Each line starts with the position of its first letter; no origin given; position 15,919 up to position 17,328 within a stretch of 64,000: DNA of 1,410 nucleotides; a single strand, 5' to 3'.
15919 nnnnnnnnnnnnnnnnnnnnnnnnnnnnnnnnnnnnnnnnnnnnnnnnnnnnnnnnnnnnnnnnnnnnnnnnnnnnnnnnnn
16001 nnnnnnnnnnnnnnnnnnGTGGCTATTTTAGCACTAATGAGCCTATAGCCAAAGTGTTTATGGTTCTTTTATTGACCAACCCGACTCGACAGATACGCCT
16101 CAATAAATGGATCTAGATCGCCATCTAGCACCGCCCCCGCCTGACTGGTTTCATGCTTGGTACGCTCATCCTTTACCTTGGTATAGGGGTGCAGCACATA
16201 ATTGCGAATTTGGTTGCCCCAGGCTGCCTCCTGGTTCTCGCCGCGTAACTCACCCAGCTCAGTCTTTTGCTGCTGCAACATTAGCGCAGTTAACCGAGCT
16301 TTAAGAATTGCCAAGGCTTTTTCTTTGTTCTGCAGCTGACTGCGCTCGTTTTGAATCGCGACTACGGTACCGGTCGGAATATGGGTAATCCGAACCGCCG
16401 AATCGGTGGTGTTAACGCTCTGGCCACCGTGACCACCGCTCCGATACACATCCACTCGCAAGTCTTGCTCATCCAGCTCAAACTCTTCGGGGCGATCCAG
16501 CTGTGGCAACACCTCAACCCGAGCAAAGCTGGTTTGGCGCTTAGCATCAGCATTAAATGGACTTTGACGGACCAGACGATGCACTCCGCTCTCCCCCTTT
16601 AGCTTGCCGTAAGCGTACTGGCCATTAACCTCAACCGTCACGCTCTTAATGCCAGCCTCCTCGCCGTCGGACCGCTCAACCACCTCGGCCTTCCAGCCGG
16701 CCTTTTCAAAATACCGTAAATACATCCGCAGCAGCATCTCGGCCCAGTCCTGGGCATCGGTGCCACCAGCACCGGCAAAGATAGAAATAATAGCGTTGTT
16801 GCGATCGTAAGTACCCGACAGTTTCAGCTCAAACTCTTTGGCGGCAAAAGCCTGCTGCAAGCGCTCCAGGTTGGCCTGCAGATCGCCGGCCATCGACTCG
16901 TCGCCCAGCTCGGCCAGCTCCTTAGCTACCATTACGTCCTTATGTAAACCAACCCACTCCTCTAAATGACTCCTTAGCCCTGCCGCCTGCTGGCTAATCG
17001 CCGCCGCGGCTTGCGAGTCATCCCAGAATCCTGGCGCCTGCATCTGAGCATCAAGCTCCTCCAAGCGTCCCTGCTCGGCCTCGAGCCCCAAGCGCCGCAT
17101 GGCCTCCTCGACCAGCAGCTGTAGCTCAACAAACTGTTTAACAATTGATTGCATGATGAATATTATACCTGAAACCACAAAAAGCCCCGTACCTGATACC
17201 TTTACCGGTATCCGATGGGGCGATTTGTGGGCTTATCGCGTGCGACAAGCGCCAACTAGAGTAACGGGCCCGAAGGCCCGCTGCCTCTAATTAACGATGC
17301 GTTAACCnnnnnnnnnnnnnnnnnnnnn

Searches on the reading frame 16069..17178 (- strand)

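Call 77: search_protein_families(library=pfam, proteins=[window:16069-17178:-], max_evalue=0.00001)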
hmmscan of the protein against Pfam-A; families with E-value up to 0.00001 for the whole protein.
window:16069-17178:- (369 aa): 2 families
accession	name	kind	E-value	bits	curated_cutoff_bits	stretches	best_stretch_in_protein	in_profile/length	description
PF03462.23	PCRF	-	5.8e-52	176.8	24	1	37-221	3-194/194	PCRF domain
PF00472.26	RF-1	-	1.7e-37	128.4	35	1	232-339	4-116/116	RF-1 domain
